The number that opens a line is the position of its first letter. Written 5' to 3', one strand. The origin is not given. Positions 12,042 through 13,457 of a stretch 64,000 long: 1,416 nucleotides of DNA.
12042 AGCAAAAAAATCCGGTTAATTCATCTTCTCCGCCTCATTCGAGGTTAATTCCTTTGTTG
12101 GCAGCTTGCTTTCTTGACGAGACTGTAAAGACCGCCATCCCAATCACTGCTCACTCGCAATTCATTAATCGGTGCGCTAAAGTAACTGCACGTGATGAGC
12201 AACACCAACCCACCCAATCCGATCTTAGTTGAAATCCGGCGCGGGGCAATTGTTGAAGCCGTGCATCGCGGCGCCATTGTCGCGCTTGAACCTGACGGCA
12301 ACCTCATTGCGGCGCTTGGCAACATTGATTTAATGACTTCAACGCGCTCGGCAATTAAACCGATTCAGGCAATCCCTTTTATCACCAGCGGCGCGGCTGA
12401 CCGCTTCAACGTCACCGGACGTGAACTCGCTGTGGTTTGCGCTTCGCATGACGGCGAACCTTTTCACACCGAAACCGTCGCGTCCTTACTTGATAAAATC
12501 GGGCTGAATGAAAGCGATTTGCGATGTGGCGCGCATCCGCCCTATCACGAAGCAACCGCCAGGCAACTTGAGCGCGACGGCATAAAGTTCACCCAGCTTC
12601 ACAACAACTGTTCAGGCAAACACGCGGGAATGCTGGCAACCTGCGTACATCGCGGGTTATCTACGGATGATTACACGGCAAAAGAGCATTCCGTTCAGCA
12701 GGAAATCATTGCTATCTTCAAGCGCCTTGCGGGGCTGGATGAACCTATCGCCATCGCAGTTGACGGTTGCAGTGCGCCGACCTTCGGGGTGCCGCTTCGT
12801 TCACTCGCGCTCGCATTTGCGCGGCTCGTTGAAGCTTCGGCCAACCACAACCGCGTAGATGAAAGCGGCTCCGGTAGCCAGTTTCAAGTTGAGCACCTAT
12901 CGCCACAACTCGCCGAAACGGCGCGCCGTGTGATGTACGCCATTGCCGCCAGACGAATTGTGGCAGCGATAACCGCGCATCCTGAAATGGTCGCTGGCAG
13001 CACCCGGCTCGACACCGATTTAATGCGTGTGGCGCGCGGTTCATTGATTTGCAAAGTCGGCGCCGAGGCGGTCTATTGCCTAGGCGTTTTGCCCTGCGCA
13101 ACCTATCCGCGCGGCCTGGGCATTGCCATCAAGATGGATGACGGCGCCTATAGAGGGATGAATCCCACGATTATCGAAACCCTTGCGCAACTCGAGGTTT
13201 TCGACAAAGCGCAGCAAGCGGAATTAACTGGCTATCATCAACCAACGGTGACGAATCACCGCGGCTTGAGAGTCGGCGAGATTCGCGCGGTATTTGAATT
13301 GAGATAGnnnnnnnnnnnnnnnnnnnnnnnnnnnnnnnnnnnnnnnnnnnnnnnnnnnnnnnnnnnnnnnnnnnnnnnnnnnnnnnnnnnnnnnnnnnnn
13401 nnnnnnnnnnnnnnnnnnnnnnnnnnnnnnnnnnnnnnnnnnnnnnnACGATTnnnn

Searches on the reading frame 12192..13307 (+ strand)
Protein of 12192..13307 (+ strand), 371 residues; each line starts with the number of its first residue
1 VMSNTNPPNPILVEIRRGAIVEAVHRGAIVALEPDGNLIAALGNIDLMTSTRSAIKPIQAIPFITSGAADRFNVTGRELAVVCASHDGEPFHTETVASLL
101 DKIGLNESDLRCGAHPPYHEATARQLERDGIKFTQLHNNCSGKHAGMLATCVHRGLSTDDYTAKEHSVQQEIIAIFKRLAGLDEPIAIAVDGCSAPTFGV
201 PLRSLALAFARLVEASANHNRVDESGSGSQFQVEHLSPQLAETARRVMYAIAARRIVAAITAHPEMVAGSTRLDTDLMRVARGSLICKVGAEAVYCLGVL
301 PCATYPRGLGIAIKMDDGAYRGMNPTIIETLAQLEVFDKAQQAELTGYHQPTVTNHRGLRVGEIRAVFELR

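Call 60: search_protein_families(library=pfam, proteins=[window:12192-13307:+], max_evalue=0.00001)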
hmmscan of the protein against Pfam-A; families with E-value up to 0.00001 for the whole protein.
window:12192-13307:+ (371 aa): 1 family
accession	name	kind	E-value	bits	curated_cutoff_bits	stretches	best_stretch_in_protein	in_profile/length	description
PF06089.17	Asparaginase_II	-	9.4e-114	380.1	25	1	13-365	1-321/322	L-asparaginase II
